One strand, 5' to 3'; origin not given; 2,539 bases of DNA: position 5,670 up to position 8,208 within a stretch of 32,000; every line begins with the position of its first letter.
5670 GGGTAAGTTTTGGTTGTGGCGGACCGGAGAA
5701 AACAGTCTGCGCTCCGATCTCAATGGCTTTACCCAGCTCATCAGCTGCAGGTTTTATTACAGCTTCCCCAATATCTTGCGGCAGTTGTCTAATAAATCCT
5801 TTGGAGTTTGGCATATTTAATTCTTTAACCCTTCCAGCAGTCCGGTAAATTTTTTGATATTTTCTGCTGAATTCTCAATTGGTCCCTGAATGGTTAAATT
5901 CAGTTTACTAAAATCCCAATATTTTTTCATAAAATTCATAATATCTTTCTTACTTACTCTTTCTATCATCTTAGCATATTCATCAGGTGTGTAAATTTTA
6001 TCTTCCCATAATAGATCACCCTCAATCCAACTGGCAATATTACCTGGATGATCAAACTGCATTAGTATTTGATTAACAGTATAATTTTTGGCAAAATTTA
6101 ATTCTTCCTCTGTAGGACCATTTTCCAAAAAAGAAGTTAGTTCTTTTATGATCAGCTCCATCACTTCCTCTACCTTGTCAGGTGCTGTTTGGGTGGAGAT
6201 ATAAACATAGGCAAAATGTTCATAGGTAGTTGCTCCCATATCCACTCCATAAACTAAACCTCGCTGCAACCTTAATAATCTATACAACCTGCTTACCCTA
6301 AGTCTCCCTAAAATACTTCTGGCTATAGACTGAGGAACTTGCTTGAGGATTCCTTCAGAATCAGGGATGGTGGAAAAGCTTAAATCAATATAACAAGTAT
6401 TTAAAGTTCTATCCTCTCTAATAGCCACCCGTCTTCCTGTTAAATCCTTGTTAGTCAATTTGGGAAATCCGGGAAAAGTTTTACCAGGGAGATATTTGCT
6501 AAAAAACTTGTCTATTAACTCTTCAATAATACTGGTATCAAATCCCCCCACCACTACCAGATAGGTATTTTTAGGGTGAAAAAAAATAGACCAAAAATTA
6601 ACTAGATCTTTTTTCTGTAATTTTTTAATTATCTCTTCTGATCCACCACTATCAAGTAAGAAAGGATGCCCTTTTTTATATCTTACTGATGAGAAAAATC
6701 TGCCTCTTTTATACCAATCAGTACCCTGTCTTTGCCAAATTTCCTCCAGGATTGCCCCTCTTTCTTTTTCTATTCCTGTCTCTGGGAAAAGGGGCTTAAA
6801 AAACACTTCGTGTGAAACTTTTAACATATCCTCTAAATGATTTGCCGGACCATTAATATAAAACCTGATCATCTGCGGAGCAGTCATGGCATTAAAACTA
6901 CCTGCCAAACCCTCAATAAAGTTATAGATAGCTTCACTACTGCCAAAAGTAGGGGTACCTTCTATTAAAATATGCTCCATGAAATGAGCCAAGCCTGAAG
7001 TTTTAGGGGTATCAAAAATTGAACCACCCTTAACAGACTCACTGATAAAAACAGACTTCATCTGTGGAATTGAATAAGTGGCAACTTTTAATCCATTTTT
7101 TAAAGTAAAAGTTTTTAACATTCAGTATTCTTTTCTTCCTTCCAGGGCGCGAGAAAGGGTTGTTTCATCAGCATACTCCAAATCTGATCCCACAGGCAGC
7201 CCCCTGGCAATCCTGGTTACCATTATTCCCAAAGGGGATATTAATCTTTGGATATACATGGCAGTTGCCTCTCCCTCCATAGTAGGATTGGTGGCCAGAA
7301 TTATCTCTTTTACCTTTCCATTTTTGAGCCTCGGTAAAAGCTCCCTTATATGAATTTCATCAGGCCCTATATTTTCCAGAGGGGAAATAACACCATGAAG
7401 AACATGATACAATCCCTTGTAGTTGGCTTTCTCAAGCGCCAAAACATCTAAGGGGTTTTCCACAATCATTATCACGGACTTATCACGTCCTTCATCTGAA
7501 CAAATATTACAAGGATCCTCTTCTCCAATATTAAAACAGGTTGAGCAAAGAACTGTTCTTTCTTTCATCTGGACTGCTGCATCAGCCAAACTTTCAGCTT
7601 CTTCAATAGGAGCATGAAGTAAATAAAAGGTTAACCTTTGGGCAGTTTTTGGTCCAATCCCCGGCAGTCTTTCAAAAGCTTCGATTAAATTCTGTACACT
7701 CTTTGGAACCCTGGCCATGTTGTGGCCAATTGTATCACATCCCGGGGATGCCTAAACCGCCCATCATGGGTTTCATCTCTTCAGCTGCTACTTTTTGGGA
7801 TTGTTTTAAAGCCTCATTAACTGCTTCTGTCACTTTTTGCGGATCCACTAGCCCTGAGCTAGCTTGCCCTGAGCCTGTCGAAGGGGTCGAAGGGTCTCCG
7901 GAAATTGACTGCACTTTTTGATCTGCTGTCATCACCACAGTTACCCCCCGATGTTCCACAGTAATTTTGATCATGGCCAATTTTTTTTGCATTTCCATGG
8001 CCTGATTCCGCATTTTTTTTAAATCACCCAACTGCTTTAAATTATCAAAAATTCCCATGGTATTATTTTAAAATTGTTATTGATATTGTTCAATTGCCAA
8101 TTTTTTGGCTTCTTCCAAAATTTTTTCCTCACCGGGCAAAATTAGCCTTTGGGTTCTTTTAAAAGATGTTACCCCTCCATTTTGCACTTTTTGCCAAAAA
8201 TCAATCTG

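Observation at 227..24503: Dense network of at least two short GC-rich palindromic repeat families (nine or more loci in 32 kb)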

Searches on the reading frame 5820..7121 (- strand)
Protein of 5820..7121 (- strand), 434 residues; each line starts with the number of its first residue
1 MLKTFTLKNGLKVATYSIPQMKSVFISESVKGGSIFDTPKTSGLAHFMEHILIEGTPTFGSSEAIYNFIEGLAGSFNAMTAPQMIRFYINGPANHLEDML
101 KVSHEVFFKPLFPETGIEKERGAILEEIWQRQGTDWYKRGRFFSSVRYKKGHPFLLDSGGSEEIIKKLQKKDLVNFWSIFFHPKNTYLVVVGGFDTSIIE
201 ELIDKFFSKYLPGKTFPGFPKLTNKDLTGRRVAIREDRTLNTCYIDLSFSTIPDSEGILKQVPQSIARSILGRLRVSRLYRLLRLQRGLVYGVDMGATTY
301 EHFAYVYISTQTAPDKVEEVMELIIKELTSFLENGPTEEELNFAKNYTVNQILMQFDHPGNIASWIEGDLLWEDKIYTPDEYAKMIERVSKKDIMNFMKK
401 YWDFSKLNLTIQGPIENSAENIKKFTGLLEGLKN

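Call 16: search_protein_families(library=pfam, proteins=[window:5820-7121:-])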
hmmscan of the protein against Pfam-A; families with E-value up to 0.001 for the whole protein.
window:5820-7121:- (434 aa): 2 families
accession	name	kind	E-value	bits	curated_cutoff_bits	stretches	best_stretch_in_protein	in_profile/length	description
PF05193.26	Peptidase_M16_C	-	1.9e-30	106.5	23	1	168-346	2-179/181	Peptidase M16 inactive domain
PF00675.25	Peptidase_M16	-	7.6e-21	75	22.3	1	12-128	1-116/149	Insulinase (Peptidase family M16)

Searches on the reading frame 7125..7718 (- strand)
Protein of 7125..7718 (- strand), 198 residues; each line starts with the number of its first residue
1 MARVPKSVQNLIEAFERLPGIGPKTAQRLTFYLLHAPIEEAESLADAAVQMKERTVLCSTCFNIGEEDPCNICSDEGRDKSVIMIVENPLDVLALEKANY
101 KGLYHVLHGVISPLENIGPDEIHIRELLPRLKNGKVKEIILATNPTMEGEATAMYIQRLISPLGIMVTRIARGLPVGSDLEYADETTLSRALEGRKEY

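Call 16: search_protein_families(library=pfam, proteins=[window:7125-7718:-])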
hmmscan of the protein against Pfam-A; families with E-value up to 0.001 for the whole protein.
window:7125-7718:- (198 aa): 6 families
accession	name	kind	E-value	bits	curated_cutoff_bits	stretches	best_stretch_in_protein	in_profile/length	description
PF13662.12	Toprim_4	-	1.2e-26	93.2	25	1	81-171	1-85/85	Toprim domain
PF21176.3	RecR_HhH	-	9.6e-17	61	27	1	8-47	1-40/45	RecR, helix-hairpin-helix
PF21175.2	RecR_C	-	3.2e-13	49.3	22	1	173-196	1-24/24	RecR, C-terminal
PF01751.28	Toprim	-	2.9e-12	47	23.1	1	83-162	2-86/96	Toprim domain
PF02132.21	RecR_ZnF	-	1.3e-06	28.4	22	1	57-75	3-21/21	RecR, Cys4-zinc finger domain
PF14520.12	HHH_5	-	2.4e-05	25.2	27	0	13-30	35-52/57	Helix-hairpin-helix domain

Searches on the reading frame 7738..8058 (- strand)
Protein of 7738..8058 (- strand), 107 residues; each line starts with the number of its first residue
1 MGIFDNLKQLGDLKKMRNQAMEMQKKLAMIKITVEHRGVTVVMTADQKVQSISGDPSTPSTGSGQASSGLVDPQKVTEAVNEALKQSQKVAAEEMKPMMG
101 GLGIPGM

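Call 16: search_protein_families(library=pfam, proteins=[window:7738-8058:-])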
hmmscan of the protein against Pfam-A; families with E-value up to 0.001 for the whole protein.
window:7738-8058:- (107 aa): 1 family
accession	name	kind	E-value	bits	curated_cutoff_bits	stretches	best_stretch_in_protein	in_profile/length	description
PF02575.21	YbaB_DNA_bd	-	3.8e-12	46.7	25.5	1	12-102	3-90/91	YbaB/EbfC DNA-binding family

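Call 47: find_homologous_proteins(query=window:7738-8058:-, max_evalue=1e-8)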
Query window:7738-8058:- (107 aa): 915 proteins with E <= 1e-8 among 919 candidates; the best 120 are listed.
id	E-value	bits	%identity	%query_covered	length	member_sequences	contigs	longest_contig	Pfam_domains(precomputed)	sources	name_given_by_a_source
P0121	6.4e-60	217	100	100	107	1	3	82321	PF02575.22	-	-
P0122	9.5e-42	159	75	100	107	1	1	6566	PF02575.22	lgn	-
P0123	3.2e-40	154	78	100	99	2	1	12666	PF02575.22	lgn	-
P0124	9.9e-40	152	80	100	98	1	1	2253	PF02575.22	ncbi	-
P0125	3.2e-39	151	79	100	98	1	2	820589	PF02575.22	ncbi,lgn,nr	ncbi:MAG: YbaB/EbfC family nucleoid-associated protein [Candidatus Daviesbacteria bacterium]|nr:MAG:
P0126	3.4e-39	151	81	88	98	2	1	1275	PF02575.22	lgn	-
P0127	5.0e-39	150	77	100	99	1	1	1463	PF02575.22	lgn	-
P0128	1.0e-38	149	79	88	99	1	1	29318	PF02575.22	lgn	-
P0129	1.1e-38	149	79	100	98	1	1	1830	PF02575.22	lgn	-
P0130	1.3e-38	149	77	97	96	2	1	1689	PF02575.22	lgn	-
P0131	1.4e-38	149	80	88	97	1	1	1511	PF02575.22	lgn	-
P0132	1.8e-38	148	77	100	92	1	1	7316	PF02575.22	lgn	-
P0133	2.0e-38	148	78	100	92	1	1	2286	PF02575.22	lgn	-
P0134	4.2e-38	147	78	100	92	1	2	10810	PF02575.22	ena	-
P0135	4.3e-38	147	76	100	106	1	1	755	PF02575.22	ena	-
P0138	1.1e-37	146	76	97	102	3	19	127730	PF02575.22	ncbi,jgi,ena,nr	ncbi:hypothetical protein A3A14_04155 [Candidatus Daviesbacteria bacterium RIFCSPLOWO2_01_FULL_43_38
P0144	9.9e-37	143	74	99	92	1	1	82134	PF02575.22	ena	-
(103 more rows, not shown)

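Call 49: find_encoding_contigs(protein=P0125, flank=10000, max_places=1)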
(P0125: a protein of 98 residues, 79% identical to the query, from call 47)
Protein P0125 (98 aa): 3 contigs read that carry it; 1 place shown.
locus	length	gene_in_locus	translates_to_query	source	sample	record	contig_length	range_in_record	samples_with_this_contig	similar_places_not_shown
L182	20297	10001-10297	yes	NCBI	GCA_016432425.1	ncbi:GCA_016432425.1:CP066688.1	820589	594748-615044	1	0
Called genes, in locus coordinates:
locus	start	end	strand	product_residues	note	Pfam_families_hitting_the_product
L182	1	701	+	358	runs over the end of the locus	PF02163:Peptidase_M50, PF00595:PDZ, PF13180:PDZ_2 (weak), PF17820:PDZ_6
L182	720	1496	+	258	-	PF18915:DUF5667 (faint)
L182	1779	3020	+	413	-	PF00587:tRNA-synt_2b, PF03129:HGTP_anticodon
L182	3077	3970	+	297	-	-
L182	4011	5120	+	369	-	PF05697:Trigger_N, PF05698:Trigger_C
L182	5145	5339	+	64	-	PF01165:Ribosomal_S21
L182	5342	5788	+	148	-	PF09424:YqeY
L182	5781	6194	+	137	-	PF02130:YbeY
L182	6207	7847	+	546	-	PF03215:Rad17 (faint), PF05496:RuvB_N (weak), PF13177:DNA_pol3_delta2, PF13401:AAA_22 (weak), PF13604:AAA_30 (weak), PF00004:AAA, PF22608:DNAX_ATPase_lid, PF12169:DNA_pol3_gamma3 (weak), +3 more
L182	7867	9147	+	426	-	PF00464:SHMT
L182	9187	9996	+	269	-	PF00763:THF_DHG_CYH, PF02882:THF_DHG_CYH_C, PF01118:Semialdhyde_dh (faint)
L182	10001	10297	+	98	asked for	PF02575:YbaB_DNA_bd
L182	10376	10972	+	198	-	PF21176:RecR_HhH, PF02132:RecR_ZnF (weak), PF13662:Toprim_4, PF01751:Toprim, PF21175:RecR_C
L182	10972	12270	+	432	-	PF00675:Peptidase_M16, PF05193:Peptidase_M16_C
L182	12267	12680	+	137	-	-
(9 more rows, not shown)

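Call 50: find_encoding_contigs(protein=P0144, flank=10000, max_places=1)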
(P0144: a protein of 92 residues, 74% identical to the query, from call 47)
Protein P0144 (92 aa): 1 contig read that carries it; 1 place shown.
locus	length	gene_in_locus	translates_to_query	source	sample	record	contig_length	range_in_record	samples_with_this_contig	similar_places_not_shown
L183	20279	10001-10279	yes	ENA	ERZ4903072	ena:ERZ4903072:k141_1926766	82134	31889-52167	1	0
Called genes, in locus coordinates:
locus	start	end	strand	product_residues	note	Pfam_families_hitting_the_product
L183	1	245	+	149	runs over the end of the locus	PF25025:EF-Ts_N (weak), PF00889:EF_TS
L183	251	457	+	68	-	-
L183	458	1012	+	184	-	PF01765:RRF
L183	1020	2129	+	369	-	PF02163:Peptidase_M50, PF00595:PDZ, PF17820:PDZ_6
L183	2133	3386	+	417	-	PF00587:tRNA-synt_2b, PF03129:HGTP_anticodon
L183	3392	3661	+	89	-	-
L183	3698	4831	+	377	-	PF05697:Trigger_N, PF05698:Trigger_C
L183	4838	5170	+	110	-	PF11969:DcpS_C, PF01230:HIT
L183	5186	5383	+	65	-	PF01165:Ribosomal_S21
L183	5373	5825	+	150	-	PF09424:YqeY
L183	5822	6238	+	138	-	PF02130:YbeY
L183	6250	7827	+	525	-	PF05496:RuvB_N (weak), PF06068:TIP49 (faint), PF13177:DNA_pol3_delta2, PF00004:AAA, PF07728:AAA_5, PF13401:AAA_22 (weak), PF22608:DNAX_ATPase_lid, PF12169:DNA_pol3_gamma3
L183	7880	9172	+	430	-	PF00464:SHMT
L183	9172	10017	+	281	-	PF00763:THF_DHG_CYH, PF02882:THF_DHG_CYH_C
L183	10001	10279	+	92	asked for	PF02575:YbaB_DNA_bd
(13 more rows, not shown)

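Call 51: find_encoding_contigs(protein=P0138, flank=10000, max_places=1)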
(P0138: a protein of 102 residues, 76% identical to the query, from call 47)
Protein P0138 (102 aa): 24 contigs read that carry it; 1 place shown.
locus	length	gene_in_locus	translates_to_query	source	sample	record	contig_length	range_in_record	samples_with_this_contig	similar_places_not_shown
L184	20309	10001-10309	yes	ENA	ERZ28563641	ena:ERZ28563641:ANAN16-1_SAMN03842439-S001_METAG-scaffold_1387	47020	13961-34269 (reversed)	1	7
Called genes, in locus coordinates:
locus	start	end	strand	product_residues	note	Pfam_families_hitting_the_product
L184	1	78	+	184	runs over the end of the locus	PF01765:RRF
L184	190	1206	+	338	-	PF02163:Peptidase_M50, PF04495:GRASP55_65 (weak), PF00595:PDZ, PF13180:PDZ_2, PF17820:PDZ_6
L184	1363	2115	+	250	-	PF18915:DUF5667 (weak)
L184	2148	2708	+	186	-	-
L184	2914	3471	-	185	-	PF12686:DUF3800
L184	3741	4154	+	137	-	PF00583:Acetyltransf_1, PF13673:Acetyltransf_10, PF13508:Acetyltransf_7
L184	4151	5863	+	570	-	PF00587:tRNA-synt_2b, PF04073:tRNA_edit, PF03129:HGTP_anticodon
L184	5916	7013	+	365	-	PF05697:Trigger_N, PF05698:Trigger_C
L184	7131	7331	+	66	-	PF01165:Ribosomal_S21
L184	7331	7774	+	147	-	PF02637:GatB_Yqey (weak), PF09424:YqeY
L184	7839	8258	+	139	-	PF02130:YbeY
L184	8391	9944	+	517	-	PF03215:Rad17 (weak), PF05496:RuvB_N (weak), PF13177:DNA_pol3_delta2, PF13401:AAA_22 (weak), PF00004:AAA, PF07728:AAA_5, PF22608:DNAX_ATPase_lid, PF12169:DNA_pol3_gamma3 (weak), +2 more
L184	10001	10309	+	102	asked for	PF02575:YbaB_DNA_bd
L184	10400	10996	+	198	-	PF14520:HHH_5 (faint), PF21176:RecR_HhH, PF02132:RecR_ZnF (weak), PF13662:Toprim_4, PF01751:Toprim, PF21175:RecR_C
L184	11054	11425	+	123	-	-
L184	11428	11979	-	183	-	-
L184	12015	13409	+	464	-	PF01406:tRNA-synt_1e, PF09334:tRNA-synt_1g (faint), PF09190:DALR_2 (weak), PF23493:CysS_C (weak)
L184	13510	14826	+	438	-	PF05496:RuvB_N, PF00158:Sigma54_activat (faint), PF20720:nSTAND3 (weak), PF00004:AAA, PF07728:AAA_5 (faint), PF13173:AAA_14 (weak), PF16193:AAA_assoc_2, PF12002:MgsA_C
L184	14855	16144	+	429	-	PF00675:Peptidase_M16, PF05193:Peptidase_M16_C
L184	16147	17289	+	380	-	PF00390:malic, PF03949:Malic_M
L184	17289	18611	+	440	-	PF02812:ELFV_dehydrog_N, PF00208:ELFV_dehydrog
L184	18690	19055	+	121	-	-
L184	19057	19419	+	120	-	-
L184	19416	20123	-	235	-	PF01797:Y1_Tnp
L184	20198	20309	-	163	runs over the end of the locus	PF01569:PAP2, PF14378:PAP2_3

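Call 53: search_protein_families(library=ncbifam, proteins=[L184:19419-20123:-], max_evalue=0.01)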
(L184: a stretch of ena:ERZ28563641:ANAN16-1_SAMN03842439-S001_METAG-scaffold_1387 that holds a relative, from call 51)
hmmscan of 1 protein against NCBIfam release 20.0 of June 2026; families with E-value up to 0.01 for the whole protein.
L184:19419-20123:- (235 aa): 1 family
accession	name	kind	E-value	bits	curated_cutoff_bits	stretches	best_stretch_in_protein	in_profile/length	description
NF047646.1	REP_Tyr_transpos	equivalog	6.4e-11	42.3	80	1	69-167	32-138/146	REP-associated tyrosine transposase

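Call 59: find_encoding_contigs(protein=P0121, flank=10000, max_places=3)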
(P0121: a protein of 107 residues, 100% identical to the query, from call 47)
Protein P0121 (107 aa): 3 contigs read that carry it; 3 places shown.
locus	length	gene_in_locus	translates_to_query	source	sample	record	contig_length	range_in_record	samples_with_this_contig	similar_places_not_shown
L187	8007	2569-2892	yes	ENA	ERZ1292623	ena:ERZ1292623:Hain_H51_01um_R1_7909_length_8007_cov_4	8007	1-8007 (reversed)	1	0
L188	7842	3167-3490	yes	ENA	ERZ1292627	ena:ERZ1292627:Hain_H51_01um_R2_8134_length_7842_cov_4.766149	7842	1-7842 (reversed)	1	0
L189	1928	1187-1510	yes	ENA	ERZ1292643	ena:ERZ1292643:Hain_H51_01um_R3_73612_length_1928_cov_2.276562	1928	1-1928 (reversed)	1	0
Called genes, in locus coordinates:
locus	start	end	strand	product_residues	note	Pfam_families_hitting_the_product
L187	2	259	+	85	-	?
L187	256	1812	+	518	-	PF05496:RuvB_N (faint), PF13177:DNA_pol3_delta2, PF00004:AAA, PF07728:AAA_5, PF13401:AAA_22, PF22608:DNAX_ATPase_lid, PF12169:DNA_pol3_gamma3, PF20964:DnaX_C (weak)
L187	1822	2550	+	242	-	PF00551:Formyl_trans_N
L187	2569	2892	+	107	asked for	PF02575:YbaB_DNA_bd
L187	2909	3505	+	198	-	PF14520:HHH_5 (faint), PF21176:RecR_HhH, PF02132:RecR_ZnF (weak), PF13662:Toprim_4, PF01751:Toprim, PF21175:RecR_C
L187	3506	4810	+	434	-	PF00675:Peptidase_M16, PF05193:Peptidase_M16_C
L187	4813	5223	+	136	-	-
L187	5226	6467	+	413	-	-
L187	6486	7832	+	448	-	PF01406:tRNA-synt_1e, PF09334:tRNA-synt_1g (faint), PF09190:DALR_2 (weak)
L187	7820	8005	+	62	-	?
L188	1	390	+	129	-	?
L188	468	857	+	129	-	PF02130:YbeY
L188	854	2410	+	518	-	PF05496:RuvB_N (faint), PF13177:DNA_pol3_delta2, PF00004:AAA, PF07728:AAA_5, PF13401:AAA_22, PF22608:DNAX_ATPase_lid, PF12169:DNA_pol3_gamma3, PF20964:DnaX_C (weak)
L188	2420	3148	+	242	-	PF00551:Formyl_trans_N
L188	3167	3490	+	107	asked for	PF02575:YbaB_DNA_bd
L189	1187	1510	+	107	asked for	PF02575:YbaB_DNA_bd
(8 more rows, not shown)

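Call 95: predict_structure(alignment_id=A2)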
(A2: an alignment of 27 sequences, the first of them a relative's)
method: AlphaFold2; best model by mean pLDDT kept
length: 107 residues; sequences in the alignment: 27
mean_pLDDT: 67.6   pTM: 0.43
mean pLDDT of the five models: 67.6, 61.8, 56.6, 54.9, 53.0
residues with pLDDT >= 90: 0; 70-90: 62; 50-70: 33; < 50: 12
segments of 3 or more residues with pLDDT < 50: 58-60, 62-69
pLDDT, mean of each block of 10 residues (from residue 1): 64 77 78 78 79 61 42 73 74 62 51
secondary structure, 60 per line:
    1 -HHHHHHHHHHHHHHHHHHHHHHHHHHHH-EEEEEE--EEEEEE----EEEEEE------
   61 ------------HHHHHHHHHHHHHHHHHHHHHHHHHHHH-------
elements in order: H2-29 E31-36 E39-44 E49-54 H73-100
